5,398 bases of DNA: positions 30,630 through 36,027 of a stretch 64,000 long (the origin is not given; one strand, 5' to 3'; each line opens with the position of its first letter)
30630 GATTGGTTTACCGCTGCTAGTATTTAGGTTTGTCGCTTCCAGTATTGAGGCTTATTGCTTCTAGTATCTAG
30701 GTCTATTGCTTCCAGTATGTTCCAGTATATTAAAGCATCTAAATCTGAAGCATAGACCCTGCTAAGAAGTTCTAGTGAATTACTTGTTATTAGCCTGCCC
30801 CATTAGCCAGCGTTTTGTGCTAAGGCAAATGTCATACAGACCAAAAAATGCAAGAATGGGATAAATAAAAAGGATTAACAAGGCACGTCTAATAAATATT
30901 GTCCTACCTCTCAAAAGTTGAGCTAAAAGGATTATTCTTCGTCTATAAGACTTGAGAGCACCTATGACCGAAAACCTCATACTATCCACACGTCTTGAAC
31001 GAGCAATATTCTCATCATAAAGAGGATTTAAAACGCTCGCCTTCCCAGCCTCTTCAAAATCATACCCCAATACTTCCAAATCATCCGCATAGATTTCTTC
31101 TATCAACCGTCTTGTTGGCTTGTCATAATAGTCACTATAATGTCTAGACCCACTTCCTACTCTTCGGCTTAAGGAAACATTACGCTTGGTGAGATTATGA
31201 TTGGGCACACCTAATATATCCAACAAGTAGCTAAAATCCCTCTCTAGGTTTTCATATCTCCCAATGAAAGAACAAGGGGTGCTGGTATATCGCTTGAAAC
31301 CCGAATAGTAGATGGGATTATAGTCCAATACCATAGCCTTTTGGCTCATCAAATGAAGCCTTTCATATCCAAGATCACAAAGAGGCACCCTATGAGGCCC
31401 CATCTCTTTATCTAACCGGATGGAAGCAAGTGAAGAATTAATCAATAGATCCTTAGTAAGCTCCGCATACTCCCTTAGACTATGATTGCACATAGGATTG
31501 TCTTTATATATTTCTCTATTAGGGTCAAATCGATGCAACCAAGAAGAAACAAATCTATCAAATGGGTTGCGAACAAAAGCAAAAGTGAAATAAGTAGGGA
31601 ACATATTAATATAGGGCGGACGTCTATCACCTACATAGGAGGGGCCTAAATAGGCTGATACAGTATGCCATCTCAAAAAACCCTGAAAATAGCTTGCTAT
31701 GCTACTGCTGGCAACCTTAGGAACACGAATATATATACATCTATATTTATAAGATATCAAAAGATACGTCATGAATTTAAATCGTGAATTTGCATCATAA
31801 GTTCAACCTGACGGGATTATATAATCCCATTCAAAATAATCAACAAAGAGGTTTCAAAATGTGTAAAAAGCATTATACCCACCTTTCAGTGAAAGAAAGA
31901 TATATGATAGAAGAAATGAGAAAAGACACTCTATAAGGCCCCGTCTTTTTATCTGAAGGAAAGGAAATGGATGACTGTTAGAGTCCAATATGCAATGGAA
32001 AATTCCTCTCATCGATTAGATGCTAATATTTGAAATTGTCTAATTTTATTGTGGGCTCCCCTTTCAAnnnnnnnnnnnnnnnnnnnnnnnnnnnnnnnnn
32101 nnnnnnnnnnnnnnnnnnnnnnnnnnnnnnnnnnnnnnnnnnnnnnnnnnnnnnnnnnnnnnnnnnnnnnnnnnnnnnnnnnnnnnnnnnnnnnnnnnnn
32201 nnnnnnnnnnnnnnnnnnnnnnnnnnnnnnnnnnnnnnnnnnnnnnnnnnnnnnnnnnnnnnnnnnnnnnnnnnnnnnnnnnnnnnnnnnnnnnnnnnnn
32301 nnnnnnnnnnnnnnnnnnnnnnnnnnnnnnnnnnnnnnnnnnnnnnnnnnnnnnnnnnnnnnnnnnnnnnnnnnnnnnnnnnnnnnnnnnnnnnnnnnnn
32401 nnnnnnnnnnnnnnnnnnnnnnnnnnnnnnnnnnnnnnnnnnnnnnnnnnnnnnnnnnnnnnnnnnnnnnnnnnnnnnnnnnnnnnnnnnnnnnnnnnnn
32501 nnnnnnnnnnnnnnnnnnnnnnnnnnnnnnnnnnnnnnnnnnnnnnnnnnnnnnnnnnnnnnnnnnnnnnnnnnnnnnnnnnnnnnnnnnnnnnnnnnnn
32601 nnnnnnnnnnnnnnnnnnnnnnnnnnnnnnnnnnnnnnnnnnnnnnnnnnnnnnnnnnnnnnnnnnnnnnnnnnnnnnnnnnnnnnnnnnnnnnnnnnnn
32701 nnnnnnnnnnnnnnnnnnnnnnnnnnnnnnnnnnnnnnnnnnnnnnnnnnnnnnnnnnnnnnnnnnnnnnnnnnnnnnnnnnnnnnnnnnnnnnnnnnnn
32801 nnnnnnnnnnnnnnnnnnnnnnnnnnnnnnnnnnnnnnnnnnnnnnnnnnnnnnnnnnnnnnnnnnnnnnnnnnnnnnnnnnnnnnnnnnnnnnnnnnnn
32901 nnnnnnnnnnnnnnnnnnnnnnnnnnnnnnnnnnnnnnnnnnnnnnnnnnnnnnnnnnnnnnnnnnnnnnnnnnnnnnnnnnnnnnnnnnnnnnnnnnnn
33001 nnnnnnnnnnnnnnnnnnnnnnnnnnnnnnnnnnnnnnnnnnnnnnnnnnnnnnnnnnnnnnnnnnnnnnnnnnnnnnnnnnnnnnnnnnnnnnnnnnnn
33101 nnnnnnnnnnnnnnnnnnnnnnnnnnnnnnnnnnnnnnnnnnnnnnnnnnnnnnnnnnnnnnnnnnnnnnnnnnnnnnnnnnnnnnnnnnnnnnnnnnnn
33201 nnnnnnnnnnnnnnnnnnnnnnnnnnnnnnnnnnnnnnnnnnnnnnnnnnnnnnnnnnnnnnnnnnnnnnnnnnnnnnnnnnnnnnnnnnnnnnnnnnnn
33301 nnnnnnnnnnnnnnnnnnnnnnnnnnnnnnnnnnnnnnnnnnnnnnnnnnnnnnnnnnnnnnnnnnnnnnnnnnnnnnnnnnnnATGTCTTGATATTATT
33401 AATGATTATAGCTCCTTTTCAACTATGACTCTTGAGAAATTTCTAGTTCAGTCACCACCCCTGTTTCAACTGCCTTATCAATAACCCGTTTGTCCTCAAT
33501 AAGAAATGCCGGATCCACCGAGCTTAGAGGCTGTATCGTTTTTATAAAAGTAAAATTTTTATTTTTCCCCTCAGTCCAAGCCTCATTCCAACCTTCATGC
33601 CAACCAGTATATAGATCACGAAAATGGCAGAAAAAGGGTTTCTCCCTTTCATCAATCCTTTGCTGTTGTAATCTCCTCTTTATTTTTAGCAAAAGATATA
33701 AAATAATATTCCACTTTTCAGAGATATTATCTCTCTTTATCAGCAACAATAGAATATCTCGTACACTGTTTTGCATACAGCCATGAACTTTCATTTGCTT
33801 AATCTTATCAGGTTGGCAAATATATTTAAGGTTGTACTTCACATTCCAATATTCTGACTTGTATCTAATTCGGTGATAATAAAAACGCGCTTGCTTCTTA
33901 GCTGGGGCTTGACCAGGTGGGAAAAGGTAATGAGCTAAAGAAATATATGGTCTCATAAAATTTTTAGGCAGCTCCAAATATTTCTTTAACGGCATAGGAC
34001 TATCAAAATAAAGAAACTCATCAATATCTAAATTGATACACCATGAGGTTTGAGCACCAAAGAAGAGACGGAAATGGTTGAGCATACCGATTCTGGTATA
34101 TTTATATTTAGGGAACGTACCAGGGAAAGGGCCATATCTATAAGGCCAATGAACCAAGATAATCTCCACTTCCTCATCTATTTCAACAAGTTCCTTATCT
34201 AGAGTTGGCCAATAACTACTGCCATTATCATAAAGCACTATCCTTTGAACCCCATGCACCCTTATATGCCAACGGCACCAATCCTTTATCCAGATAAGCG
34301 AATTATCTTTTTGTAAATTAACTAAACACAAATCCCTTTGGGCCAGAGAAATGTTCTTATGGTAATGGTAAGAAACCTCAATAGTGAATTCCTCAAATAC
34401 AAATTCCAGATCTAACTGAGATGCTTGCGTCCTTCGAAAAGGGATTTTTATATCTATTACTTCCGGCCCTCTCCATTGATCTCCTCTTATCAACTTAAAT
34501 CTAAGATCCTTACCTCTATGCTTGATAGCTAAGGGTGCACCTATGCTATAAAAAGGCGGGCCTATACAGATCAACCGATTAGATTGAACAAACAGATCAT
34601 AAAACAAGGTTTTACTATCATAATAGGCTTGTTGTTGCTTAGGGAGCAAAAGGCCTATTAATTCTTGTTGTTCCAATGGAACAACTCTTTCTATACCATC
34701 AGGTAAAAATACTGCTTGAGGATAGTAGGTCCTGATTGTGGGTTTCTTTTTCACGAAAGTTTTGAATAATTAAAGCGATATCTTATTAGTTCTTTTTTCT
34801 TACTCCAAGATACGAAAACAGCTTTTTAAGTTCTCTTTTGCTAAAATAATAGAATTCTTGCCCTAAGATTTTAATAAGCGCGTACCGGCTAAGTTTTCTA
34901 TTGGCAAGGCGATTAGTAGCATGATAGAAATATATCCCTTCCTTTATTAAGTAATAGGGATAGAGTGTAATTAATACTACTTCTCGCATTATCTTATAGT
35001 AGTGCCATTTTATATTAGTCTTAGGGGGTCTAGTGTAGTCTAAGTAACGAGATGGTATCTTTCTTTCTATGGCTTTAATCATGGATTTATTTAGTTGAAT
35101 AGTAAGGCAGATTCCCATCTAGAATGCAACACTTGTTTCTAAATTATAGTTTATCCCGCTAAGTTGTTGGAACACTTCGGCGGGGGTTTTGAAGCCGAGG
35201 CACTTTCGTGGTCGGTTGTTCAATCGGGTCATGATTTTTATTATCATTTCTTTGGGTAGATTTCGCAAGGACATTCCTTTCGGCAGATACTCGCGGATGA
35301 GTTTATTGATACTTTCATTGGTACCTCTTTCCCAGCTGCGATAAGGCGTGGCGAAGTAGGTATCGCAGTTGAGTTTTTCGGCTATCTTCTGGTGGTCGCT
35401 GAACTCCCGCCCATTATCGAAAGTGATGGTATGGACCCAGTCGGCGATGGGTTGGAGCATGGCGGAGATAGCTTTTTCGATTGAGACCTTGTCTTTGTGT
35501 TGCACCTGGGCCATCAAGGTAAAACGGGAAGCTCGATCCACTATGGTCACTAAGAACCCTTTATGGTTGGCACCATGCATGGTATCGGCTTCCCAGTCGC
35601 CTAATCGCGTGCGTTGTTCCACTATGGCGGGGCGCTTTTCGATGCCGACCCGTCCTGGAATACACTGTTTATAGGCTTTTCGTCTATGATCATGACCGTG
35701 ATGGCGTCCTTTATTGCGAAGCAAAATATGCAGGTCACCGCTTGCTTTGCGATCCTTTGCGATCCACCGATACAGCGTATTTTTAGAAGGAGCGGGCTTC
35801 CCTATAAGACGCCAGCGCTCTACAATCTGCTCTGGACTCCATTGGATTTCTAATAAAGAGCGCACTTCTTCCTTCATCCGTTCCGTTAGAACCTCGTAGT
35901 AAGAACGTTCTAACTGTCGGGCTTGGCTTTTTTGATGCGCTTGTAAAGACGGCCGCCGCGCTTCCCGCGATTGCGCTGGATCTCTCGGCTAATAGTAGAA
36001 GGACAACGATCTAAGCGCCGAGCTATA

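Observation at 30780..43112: Paralogue-expanded locus of eukaryote-type carbohydrate sulfotransferases plus GT92-like and DXD glycosyltransferases: a candidate novel glycan-sulfation system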

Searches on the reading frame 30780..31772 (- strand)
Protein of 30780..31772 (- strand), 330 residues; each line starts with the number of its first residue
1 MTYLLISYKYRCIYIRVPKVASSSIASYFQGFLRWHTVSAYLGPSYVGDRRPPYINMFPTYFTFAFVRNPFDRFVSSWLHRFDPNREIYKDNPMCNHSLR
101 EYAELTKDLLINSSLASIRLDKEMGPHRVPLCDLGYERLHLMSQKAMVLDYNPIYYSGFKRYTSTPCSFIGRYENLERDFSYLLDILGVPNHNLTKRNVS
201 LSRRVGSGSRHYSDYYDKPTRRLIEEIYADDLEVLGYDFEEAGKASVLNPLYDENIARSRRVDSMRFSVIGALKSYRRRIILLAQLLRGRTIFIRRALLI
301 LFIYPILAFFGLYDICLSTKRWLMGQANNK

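Call 3: search_protein_families(library=pfam, proteins=[window:30780-31772:-], max_evalue=0.1)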
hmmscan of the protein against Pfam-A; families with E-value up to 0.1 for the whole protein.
window:30780-31772:- (330 aa): 1 family
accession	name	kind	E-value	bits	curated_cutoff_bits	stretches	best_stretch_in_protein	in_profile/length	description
PF03567.20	Sulfotransfer_2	-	1e-19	72.1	22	1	4-238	3-252/252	Sulfotransferase family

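Call 4: search_protein_families(library=ncbifam, proteins=[window:30780-31772:-], max_evalue=0.1)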
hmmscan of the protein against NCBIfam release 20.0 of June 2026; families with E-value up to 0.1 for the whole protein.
window:30780-31772:- (330 aa): 0 families

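Call 86: search_dna_similar(query=window:30780-31772:-, collection=plasmids, mode=protein, max_evalue=0.001, max_rows=25)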
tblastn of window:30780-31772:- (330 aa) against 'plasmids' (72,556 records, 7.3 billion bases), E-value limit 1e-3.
No match.

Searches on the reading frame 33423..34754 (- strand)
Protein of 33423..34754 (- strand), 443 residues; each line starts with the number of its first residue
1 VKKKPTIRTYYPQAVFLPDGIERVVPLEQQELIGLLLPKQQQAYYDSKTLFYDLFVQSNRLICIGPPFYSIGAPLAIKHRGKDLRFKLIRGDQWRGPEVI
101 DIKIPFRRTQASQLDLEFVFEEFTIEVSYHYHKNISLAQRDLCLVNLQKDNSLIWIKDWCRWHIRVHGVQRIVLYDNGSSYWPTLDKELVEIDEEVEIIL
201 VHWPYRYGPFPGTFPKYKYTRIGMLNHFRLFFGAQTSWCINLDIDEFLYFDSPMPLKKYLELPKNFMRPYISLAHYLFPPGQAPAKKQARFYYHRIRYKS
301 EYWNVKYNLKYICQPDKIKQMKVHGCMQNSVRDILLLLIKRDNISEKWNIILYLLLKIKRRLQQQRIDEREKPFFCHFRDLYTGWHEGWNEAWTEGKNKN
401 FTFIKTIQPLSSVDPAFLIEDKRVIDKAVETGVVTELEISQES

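Call 3: search_protein_families(library=pfam, proteins=[window:33423-34754:-], max_evalue=0.1)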
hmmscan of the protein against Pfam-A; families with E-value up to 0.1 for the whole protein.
window:33423-34754:- (443 aa): 3 families
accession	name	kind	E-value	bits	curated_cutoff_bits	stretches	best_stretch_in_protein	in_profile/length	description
PF01697.33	Glyco_transf_92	-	7.2e-09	36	23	1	163-339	26-196/249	Glycosyltransferase family 92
PF13704.12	Glyco_tranf_2_4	-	6e-07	30.3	27.5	1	155-252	6-88/98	Glycosyl transferase family 2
PF10911.13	T7-like_Y65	-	0.035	14.3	25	1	299-328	22-51/77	Bacteriophage T7-like gene 6.5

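Call 4: search_protein_families(library=ncbifam, proteins=[window:33423-34754:-], max_evalue=0.1)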
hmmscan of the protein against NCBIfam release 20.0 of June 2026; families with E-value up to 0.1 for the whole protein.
window:33423-34754:- (443 aa): 0 families

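Call 60: find_homologous_proteins(query=window:33423-34754:-)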
Query window:33423-34754:- (443 aa): 36 proteins with E <= 0.001 among 2208 candidates.
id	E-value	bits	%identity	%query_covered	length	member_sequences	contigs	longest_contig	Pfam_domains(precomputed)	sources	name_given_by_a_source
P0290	0.0e+0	1045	100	100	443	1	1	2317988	PF01697.34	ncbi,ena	-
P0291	1.1e-250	850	81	100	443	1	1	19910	PF01697.34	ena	-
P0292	5.0e-230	782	76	100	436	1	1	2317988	PF01697.34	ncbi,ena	-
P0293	4.3e-224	763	77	100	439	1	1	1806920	PF01697.34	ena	-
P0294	7.7e-223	758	75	100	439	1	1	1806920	PF01697.34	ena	-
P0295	1.2e-221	754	74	100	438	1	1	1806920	PF01697.34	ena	-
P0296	1.8e-215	734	71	99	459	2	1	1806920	PF01697.34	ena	-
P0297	6.5e-212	722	72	100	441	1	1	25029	PF01697.34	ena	-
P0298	7.6e-212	722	71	100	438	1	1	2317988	PF01697.34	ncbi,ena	-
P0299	4.3e-199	680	66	100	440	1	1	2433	PF01697.34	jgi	-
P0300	7.5e-136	472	79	59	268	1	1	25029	PF01697.34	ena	-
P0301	5.5e-102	360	44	94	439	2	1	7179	PF01697.34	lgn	-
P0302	1.7e-92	329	40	100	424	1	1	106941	PF01697.34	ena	-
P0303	1.6e-83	299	41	99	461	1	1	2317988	PF01697.34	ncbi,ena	-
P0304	1.4e-75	273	35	96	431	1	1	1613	-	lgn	-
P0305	8.4e-75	270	47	73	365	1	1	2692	PF01697.34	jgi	-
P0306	1.3e-73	266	37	97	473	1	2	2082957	PF01697.34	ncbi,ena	-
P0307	2.7e-71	259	40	91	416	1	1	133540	PF01697.34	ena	-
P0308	3.6e-67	245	36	98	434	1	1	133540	PF01697.34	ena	-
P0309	1.5e-63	233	35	97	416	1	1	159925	PF01697.34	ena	-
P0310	2.4e-63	233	36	97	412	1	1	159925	PF01697.34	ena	-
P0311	4.3e-63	232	36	97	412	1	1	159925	PF01697.34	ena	-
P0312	3.3e-62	229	35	97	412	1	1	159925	PF01697.34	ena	-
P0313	1.0e-60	224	36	87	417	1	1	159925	PF01697.34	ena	-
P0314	1.5e-60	223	33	98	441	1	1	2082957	PF01697.34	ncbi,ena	-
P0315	1.9e-59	220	34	97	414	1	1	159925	PF01697.34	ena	-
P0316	1.7e-58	217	33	97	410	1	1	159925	PF01697.34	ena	-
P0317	6.2e-55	205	32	97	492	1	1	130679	PF01697.34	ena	-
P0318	1.0e-54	204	33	97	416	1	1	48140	PF01697.34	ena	-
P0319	3.9e-54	202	33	96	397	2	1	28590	PF01697.34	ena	-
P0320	2.2e-53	200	33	97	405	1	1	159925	PF01697.34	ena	-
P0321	1.7e-50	190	33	77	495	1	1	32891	PF01697.34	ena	-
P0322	1.7e-45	174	33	86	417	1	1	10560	PF01697.34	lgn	-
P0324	2.8e-40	157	30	85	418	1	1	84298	PF01697.34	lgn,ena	-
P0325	6.0e-32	129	33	71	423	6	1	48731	PF01697.34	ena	-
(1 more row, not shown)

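Call 61: find_encoding_contigs(protein=P0311, flank=10000, max_places=1)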
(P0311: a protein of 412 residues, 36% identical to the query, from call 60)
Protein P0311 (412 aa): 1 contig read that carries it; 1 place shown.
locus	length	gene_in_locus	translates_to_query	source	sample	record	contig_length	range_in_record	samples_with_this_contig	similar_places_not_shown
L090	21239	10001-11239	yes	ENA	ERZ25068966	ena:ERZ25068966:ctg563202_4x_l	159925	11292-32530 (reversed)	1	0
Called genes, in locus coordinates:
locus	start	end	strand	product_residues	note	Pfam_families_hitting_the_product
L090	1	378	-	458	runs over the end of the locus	PF21090:P-loop_SecA, PF07516:SecA_SW, PF02810:SEC-C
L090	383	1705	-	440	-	PF07517:SecA_DEAD, PF00270:DEAD, PF01043:SecA_PP_bind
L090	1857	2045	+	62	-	-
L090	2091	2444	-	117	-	-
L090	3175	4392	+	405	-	PF01697:Glyco_transf_92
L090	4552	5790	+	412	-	PF01697:Glyco_transf_92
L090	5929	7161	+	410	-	PF01697:Glyco_transf_92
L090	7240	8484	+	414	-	PF01697:Glyco_transf_92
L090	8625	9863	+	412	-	PF01697:Glyco_transf_92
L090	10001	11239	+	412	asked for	PF01697:Glyco_transf_92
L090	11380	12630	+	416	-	PF01697:Glyco_transf_92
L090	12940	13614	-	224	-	PF04298:Zn_peptidase_2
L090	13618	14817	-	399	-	PF00202:Aminotran_3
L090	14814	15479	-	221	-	PF01596:Methyltransf_3, PF13578:Methyltransf_24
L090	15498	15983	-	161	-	PF00248:Aldo_ket_red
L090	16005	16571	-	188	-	PF00248:Aldo_ket_red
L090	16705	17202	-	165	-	-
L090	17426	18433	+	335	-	PF01547:SBP_bac_1 (weak), PF13531:SBP_bac_11, PF13416:SBP_bac_8 (weak), PF13343:SBP_bac_6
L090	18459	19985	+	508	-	PF00528:BPD_transp_1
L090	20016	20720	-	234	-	PF00005:ABC_tran, PF13304:AAA_21 (faint)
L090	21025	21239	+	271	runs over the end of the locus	PF13444:Acetyltransf_5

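Call 62: find_encoding_contigs(protein=P0306, flank=10000, max_places=1)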
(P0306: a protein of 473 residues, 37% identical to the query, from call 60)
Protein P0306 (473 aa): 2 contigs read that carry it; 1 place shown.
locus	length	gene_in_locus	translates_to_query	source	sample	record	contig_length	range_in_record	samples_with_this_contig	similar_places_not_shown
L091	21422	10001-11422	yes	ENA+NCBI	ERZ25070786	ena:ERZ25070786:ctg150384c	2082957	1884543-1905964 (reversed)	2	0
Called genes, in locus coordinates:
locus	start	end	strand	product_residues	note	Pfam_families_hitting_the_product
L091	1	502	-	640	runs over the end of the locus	PF13623:SurA_N_2, PF13624:SurA_N_3, PF13145:Rotamase_2 (weak), PF00639:Rotamase, PF13616:Rotamase_3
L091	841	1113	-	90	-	PF00216:Bac_DNA_binding, PF18291:HU-HIG (weak), PF18175:HU-CCDC81_bac_2 (weak)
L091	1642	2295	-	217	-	-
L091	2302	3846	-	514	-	PF00682:HMGL-like, PF22617:HCS_D2, PF08502:LeuA_dimer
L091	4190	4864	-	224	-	PF01794:Ferric_reduct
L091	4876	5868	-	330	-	PF00174:Oxidored_molyb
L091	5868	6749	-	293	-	PF01066:CDP-OH_P_transf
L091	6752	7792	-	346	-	PF08240:ADH_N, PF16912:Glu_dehyd_C, PF00107:ADH_zinc_N, PF13602:ADH_zinc_N_2 (weak)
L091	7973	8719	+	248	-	PF00378:ECH_1, PF16113:ECH_2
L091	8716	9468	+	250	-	PF00106:adh_short, PF01370:Epimerase (weak), PF13561:adh_short_C2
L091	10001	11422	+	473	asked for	PF01697:Glyco_transf_92 (weak)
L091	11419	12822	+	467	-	PF03901:Glyco_transf_22 (weak), PF09913:DUF2142 (weak), PF13231:PMT_2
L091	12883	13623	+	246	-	PF09913:DUF2142 (weak), PF13231:PMT_2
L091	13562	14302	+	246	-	-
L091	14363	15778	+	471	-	PF13231:PMT_2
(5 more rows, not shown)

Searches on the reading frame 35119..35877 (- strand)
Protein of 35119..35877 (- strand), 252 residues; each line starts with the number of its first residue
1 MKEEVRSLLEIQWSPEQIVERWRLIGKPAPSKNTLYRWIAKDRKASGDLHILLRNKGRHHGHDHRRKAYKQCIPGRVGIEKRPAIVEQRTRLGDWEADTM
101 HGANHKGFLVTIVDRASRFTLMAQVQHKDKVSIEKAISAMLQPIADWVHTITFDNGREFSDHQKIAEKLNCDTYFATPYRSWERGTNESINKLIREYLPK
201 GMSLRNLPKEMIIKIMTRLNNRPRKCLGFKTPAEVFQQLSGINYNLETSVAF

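Call 3: search_protein_families(library=pfam, proteins=[window:35119-35877:-], max_evalue=0.1)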
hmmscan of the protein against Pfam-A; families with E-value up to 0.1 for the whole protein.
window:35119-35877:- (252 aa): 2 families
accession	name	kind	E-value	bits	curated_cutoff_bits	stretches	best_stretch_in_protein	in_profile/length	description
PF00665.32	rve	-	2.1e-10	41.2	32.6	1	95-181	8-102/102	Integrase core domain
PF13565.12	HTH_32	-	0.027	15.4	33.7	0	2-38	34-72/73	Homeodomain-like domain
